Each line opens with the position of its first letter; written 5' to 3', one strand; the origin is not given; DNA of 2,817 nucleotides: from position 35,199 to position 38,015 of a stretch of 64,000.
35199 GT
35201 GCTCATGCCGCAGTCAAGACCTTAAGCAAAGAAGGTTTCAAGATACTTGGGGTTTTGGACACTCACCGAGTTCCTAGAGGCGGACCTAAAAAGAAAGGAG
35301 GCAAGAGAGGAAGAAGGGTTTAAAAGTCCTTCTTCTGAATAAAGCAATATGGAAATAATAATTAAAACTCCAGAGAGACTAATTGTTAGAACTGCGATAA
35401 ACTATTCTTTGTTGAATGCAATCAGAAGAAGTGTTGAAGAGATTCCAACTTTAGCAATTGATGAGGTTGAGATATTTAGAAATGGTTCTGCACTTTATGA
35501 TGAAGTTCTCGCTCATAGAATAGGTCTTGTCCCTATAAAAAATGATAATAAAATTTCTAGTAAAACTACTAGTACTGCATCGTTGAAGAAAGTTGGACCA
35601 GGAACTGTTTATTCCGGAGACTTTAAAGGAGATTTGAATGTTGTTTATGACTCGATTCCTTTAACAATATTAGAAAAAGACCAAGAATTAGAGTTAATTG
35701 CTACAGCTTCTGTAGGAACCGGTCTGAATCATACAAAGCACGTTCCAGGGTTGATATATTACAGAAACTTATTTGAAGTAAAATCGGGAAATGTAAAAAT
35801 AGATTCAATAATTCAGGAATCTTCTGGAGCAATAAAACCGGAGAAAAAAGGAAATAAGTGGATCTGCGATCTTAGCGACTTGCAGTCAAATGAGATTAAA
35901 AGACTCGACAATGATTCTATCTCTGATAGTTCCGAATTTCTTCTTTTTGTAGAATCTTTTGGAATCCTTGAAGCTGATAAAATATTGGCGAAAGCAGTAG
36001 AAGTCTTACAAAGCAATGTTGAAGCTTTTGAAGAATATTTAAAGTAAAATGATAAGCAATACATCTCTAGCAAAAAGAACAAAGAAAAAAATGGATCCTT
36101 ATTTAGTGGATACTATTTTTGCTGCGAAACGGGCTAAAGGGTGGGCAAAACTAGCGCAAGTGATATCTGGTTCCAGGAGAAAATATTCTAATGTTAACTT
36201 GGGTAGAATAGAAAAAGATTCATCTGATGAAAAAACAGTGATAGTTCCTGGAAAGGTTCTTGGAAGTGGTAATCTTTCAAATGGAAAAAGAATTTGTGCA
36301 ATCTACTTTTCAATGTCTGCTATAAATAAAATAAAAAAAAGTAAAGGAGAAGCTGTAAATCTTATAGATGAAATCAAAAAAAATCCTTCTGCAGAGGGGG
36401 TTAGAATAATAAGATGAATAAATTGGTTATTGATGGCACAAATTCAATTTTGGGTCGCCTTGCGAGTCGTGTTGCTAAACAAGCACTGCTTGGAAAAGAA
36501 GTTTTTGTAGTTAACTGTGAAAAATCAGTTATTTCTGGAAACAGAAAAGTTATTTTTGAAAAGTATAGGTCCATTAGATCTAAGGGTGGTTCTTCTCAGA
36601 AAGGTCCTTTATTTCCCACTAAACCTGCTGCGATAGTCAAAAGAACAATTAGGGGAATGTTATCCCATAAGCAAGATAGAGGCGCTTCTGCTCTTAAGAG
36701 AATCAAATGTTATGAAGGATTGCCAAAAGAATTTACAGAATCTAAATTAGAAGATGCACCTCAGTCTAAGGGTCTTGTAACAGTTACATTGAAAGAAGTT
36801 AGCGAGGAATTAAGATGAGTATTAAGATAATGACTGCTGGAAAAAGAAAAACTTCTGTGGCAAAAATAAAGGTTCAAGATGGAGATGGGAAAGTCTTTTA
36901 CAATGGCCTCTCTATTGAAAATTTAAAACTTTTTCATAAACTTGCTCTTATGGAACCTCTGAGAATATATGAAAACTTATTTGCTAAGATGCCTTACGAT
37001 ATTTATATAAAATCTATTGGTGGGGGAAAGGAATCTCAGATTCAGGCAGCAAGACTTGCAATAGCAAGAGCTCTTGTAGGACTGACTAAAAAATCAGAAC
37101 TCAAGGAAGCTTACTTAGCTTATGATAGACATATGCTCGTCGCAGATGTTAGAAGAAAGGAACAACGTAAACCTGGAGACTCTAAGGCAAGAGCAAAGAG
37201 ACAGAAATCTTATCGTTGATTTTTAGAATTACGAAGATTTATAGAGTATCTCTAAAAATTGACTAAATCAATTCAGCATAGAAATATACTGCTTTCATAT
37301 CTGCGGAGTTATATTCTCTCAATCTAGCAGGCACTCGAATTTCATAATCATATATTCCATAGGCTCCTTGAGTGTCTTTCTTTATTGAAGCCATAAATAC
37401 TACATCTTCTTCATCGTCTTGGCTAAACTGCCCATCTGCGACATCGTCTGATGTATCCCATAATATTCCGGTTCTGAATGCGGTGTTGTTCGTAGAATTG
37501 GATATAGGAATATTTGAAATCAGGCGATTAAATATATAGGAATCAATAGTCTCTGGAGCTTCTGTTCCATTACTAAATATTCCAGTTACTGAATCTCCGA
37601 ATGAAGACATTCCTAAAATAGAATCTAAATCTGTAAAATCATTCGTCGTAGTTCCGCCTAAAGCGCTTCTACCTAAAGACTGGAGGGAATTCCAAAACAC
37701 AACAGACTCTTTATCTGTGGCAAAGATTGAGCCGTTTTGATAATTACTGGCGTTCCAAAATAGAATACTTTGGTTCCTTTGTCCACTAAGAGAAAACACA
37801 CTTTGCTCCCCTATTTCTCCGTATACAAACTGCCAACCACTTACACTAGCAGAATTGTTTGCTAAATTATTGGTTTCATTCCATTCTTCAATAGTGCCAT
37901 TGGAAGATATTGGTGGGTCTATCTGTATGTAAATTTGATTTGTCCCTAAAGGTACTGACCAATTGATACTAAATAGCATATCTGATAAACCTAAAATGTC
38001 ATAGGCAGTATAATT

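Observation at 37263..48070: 10.6-kb gene for a 3537-aa surface protein, translationally coupled to an upstream AbrB-like gene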

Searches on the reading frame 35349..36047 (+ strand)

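Call 9: search_protein_families(library=pfam, proteins=[window:35349-36047:+], max_evalue=0.01)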
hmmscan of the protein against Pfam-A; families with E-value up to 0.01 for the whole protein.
window:35349-36047:+ (232 aa): 2 families
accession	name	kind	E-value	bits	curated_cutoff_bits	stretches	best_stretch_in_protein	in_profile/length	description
PF01000.31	RNA_pol_A_bac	-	4.1e-10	40.3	33.9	1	54-130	6-101/119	RNA polymerase Rpb3/RpoA insert domain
PF01193.29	RNA_pol_L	-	3.9e-08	33.3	24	1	18-222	8-72/74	RNA polymerase Rpb3/Rpb11 dimerisation domain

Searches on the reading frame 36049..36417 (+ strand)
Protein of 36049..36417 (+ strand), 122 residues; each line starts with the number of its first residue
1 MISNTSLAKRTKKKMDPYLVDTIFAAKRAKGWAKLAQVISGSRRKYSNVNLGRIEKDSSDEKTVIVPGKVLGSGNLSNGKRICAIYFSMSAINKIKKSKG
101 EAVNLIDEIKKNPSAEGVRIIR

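Call 9: search_protein_families(library=pfam, proteins=[window:36049-36417:+], max_evalue=0.01)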
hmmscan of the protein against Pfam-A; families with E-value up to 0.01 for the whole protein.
window:36049-36417:+ (122 aa): 2 families
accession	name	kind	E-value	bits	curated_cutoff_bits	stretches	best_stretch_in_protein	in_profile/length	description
PF00828.25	Ribosomal_L27A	-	7.2e-05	23.6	21.5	1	66-102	35-71/72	Ribosomal proteins 50S-L15, 50S-L18e, 60S-L27A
PF17135.9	Ribosomal_L18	-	0.0022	17.9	28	1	7-116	35-134/188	Ribosomal protein 60S L18 and 50S L18e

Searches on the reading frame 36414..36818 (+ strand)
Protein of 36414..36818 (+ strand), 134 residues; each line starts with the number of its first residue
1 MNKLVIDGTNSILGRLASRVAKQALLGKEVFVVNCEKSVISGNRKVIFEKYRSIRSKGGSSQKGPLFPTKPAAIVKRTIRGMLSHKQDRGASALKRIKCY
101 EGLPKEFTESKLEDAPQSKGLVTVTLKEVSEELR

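Call 9: search_protein_families(library=pfam, proteins=[window:36414-36818:+], max_evalue=0.01)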
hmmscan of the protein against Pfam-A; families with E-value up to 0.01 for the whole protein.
window:36414-36818:+ (134 aa): 1 family
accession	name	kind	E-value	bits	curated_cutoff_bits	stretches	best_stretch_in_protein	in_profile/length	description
PF00572.24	Ribosomal_L13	-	5.6e-18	65.6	23.8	1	4-105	4-118/119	Ribosomal protein L13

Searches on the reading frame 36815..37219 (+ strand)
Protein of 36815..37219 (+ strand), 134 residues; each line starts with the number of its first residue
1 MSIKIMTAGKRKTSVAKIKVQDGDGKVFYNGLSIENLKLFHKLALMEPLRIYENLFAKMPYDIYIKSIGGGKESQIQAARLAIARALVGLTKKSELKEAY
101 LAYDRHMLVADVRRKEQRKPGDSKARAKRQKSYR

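Call 9: search_protein_families(library=pfam, proteins=[window:36815-37219:+], max_evalue=0.01)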
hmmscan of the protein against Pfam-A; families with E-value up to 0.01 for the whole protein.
window:36815-37219:+ (134 aa): 1 family
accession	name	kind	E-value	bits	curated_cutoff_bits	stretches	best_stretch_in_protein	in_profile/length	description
PF00380.25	Ribosomal_S9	-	3.8e-30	105.3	22.5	1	9-134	1-121/121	Ribosomal protein S9/S16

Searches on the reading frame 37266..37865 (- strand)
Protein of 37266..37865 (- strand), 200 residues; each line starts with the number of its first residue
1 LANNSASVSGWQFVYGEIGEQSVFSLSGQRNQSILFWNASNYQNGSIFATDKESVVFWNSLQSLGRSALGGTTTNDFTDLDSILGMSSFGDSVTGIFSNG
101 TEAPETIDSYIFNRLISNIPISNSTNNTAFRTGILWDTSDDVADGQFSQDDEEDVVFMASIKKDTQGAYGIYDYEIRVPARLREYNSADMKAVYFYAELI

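Call 38: search_solved_structures(query=A1, max_evalue=10)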
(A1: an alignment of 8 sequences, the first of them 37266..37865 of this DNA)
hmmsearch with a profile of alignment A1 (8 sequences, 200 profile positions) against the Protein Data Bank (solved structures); distinct sequences matched with E-value up to 10: 4.
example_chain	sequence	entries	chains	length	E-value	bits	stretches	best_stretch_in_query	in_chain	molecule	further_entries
9cbs_A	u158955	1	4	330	0.47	13.2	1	59-137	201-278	non-specific serine/threonine protein kinase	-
5zh8_A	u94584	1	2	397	0.73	12.6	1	76-139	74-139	Protein FmtA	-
9c9r_A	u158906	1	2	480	0.88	12.3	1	59-137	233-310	non-specific serine/threonine protein kinase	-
9c9q_A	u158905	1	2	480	0.9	12.3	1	59-137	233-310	non-specific serine/threonine protein kinase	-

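Call 40: find_homologous_proteins(query=A1, max_evalue=0.001)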
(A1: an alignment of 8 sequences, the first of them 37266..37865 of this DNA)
Query A1 (8 sequences) (200 aa, profile of the alignment): 67 proteins with E <= 0.001 among 2038 candidates.
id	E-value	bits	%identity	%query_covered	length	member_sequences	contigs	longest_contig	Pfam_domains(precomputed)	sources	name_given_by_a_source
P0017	1.2e-77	278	50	98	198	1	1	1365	-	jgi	jgi:hypothetical protein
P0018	4.5e-71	257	44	99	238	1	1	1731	-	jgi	jgi:hypothetical protein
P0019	5.3e-70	253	43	99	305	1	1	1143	PF07705.18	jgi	jgi:hypothetical protein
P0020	2.0e-69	251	41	99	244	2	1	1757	-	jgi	jgi:hypothetical protein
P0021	6.6e-69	249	40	99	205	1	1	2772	-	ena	-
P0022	7.3e-69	249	39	98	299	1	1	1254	PF07705.18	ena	-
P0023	4.8e-68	247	42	99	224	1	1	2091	-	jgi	jgi:hypothetical protein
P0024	7.0e-67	243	43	100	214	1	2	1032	-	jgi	jgi:hypothetical protein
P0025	4.4e-66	240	39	85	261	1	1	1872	-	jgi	jgi:hypothetical protein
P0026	6.6e-65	236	44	93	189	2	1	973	-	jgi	jgi:hypothetical protein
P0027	1.8e-64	235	41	82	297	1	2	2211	PF07705.18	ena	-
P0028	2.5e-63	231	47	98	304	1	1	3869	PF07705.18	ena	-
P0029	2.4e-62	228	39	82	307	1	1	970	PF07705.18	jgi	jgi:hypothetical protein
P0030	3.7e-62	227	43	99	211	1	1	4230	-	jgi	-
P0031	2.1e-61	225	44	99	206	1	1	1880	-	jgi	-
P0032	8.6e-61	223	44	100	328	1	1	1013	PF07705.18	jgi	jgi:hypothetical protein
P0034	1.4e-60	222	42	99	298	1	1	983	PF07705.18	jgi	jgi:hypothetical protein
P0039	1.6e-57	212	38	97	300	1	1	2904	PF07705.18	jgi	-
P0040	1.9e-57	212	39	99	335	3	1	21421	PF07705.18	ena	-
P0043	3.3e-55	205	37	99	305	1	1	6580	PF07705.18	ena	-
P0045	4.1e-54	201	41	77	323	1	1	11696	PF07705.18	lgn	-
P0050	1.0e-52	197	35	100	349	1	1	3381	PF07705.18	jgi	jgi:hypothetical protein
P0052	3.4e-52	195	38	97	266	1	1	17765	PF07705.18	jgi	jgi:hypothetical protein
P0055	1.4e-51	193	49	70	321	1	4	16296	PF07705.18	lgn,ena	-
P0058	1.6e-50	189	34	100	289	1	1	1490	PF07705.18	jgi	jgi:hypothetical protein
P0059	3.3e-50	188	43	77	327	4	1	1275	PF07705.18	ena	-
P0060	3.6e-50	188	43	75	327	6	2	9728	PF07705.18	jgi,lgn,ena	-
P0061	4.6e-49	185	36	100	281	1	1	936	PF07705.18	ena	-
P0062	9.8e-49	184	41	75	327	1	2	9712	PF07705.18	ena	-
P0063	2.5e-48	182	43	70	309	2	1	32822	PF07705.18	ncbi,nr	ncbi:MAG: CARDB domain-containing protein [Nanoarchaeota archaeon]|nr:CARDB domain-containing protei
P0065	1.8e-47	180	44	82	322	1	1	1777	PF07705.18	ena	-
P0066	1.9e-47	179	39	75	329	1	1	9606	PF07705.18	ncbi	-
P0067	7.6e-47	177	40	75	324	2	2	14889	PF07705.18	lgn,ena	-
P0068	7.8e-45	171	39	75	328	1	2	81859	PF07705.18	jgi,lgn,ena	-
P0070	3.6e-42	162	41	86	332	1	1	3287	PF07705.18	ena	-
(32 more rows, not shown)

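Call 49: find_encoding_contigs(protein=P0068, flank=10000, max_places=2)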
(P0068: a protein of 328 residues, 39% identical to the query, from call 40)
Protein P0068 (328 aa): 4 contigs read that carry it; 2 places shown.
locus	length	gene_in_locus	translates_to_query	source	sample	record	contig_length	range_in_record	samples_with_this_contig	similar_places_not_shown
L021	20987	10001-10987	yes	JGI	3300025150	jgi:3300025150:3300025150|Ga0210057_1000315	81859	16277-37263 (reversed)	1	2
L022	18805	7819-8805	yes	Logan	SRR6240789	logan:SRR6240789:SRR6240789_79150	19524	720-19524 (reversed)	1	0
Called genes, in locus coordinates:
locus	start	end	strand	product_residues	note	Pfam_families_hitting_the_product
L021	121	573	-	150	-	PF07314:Lit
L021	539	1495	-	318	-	-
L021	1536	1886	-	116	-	-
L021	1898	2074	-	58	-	-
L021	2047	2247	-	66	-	-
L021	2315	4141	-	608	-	PF02934:GatB_N, PF02938:GAD, PF02637:GatB_Yqey (weak)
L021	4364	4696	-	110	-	-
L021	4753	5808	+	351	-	PF01028:Topoisom_I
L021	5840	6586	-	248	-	-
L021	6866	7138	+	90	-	-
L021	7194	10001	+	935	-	PF19077:Big_13 (faint), PF00041:fn3 (faint)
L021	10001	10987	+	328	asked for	PF07705:CARDB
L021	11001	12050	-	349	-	-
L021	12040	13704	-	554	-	-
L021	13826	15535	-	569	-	PF04675:DNA_ligase_A_N, PF01068:DNA_ligase_A_M, PF04679:DNA_ligase_A_C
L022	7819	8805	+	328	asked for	PF07705:CARDB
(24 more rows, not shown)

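Call 52: predict_structure(alignment_id=A5)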
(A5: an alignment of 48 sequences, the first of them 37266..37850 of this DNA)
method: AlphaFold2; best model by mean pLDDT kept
length: 195 residues; sequences in the alignment: 48
mean_pLDDT: 90.2   pTM: 0.88
mean pLDDT of the five models: 90.2, 88.0, 87.9, 87.8, 87.8
residues with pLDDT >= 90: 146; 70-90: 34; 50-70: 14; < 50: 1
segments of 3 or more residues with pLDDT < 50: none
pLDDT, mean of each block of 10 residues (from residue 1): 85 81 59 79 94 96 96 96 95 90 96 97 94 92 94 96 96 94 84 92
secondary structure, 60 per line:
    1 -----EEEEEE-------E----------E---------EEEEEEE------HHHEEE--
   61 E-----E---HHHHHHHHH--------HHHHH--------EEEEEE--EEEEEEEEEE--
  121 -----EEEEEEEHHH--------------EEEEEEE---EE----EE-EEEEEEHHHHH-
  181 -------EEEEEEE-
elements in order: E6-11 E40-46 E56-58 H71-79 H88-92 E101-106 E109-118 E126-132 E150-156 E169-174 H175-179 E188-194
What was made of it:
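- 37266..37844 (-): aa 3345-3537: conserved C-terminal domain (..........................) at the very end of the protein. AF2 pLDDT 90.2, pTM 0.88 (call 52).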

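Call 55: fold_search(model_id=the predicted structure, library=pdb)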
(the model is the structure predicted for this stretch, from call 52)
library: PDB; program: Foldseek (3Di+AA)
matches with E <= 10: 299; with E <= 0.001: 0
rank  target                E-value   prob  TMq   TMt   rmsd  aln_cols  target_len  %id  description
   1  8zdj_S                1.1e-01  0.05  0.16  0.12  18.6       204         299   10  Cryo-EM structure of Mycobacteriophage Douge genome-packed connector (gp5, gp9, gp10, gp12 and gp13) (released 2025-06-25)
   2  4rth_A                3.4e-01  0.06  0.17  0.19  11.1       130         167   14  The crystal structure of PsbP from Zea mays (released 2015-03-11)
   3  4moi_A                3.4e-01  0.05  0.17  0.07  17.9       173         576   10  Pyranose 2-oxidase H450G/V546C double mutant with 3-fluorinated glucose (released 2014-02-05)
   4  9ccr_B                4.0e-01  0.03  0.11  0.13  11.2        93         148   10  Crystal structure of the EspE7 thioesterase mutant R35A from the esperamicin biosynthetic pathway at 1.6 A (released 2025-06-25)
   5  6vlk_B                4.0e-01  0.02  0.11  0.06  40.9       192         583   10  A varicella-zoster virus glycoprotein (released 2020-07-15)
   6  6vlk_A                4.0e-01  0.01  0.10  0.05  41.3       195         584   10  A varicella-zoster virus glycoprotein (released 2020-07-15)
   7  4moe_A                4.6e-01  0.03  0.18  0.08  20.4       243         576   11  Pyranose 2-oxidase H450G mutant with 3-fluorinated glucose (released 2014-02-05)
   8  4mog                  4.9e-01  0.03  0.16  0.07  20.1       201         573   10  Pyranose 2-oxidase V546C mutant with 3-fluorinated glucose (released 2014-02-05)
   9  9ccr_D                5.2e-01  0.04  0.13  0.17  10.7        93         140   10  Crystal structure of the EspE7 thioesterase mutant R35A from the esperamicin biosynthetic pathway at 1.6 A (released 2025-06-25)
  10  3waz_B                5.8e-01  0.04  0.17  0.16  11.5       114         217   13  Crystal structure of a restriction enzyme PabI in complex with DNA (released 2014-01-29)
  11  4mok_D                7.4e-01  0.03  0.17  0.07  20.0       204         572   10  Pyranose 2-oxidase H167A mutant soaked with 3-fluorinated galactose (not bound) (released 2014-02-05)
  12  3pl8                  7.9e-01  0.02  0.18  0.08  20.0       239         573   11  Pyranose 2-oxidase H167A complex with 3-deoxy-3-fluoro-beta-D-glucose (released 2011-04-27)
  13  4q6u_A                7.9e-01  0.01  0.14  0.10  11.5       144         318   10  Crystal structure of a putative uncharacterized protein from Mycobacterium tuberculosis (released 2014-06-18)
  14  4mof                  9.0e-01  0.02  0.19  0.08  20.3       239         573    9  Pyranose 2-oxidase H450G mutant with 2-fluorinated glucose (released 2014-02-05)
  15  4moj_D                9.5e-01  0.02  0.18  0.07  19.9       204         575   10  Pyranose 2-oxidase H450G/V546C double mutant with 2-fluorinated glucose (released 2014-02-05)
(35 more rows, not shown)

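Call 103: fold_search(model_id=the predicted structure, library=viral)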
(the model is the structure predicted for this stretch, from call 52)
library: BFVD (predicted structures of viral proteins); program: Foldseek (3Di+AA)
matches with E <= 10: 216; with E <= 0.001: 0
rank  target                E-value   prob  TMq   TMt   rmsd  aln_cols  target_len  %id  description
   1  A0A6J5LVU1            2.6e-01  0.05  0.17  0.18  12.8       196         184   14  Uncharacterized protein [uncultured Caudovirales phage]
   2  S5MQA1                2.8e-01  0.04  0.18  0.19  16.4       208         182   12  Uncharacterized protein [Hemileuca sp. nucleopolyhedrovirus]
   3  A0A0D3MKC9            2.8e-01  0.03  0.15  0.15  19.4       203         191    8  Mayor tail protein [Leuconostoc phage Ln-9]
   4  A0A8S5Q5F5            4.8e-01  0.03  0.15  0.15  14.1       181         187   10  Tail tube protein [Siphoviridae sp. ctShp28]
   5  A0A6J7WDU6            5.1e-01  0.02  0.12  0.11  15.0       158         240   12  Concanavalin A-like lectin/glucanases superfamily [uncultured Caudovirales phage]
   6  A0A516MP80            5.4e-01  0.01  0.12  0.07  17.8       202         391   12  (no name in the UniProt tables at hand)
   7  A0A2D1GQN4            5.8e-01  0.04  0.14  0.18  12.4        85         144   10  Uncharacterized protein [Pseudomonas phage SL2]
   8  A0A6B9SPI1            6.5e-01  0.01  0.12  0.09  34.4       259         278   10  (no name in the UniProt tables at hand)
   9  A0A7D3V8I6            6.9e-01  0.01  0.10  0.06  16.6       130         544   12  AAA+ family ATPase [Fadolivirus FV1/VV64]
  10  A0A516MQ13            7.4e-01  0.02  0.17  0.18  15.6       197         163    8  (no name in the UniProt tables at hand)
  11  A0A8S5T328            8.3e-01  0.01  0.09  0.06  14.8       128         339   13  Tail-collar fiber protein [Myoviridae sp. ct31P9]
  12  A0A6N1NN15            9.4e-01  0.07  0.14  0.17   8.8        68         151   13  Putative orfan [Tupanvirus soda lake]
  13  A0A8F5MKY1            1.1e+00  0.02  0.15  0.18  16.0       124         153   10  Coat protein [Grapevine-associated levi-like virus 1]
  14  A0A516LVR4            1.1e+00  0.01  0.11  0.05  14.7       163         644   13  (no name in the UniProt tables at hand)
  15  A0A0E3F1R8            1.2e+00  0.02  0.16  0.10  14.9       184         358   13  Uncharacterized protein [Synechococcus phage ACG-2014e]
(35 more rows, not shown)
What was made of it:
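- Tried and rejected: BFVD gave nothing (call 103).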
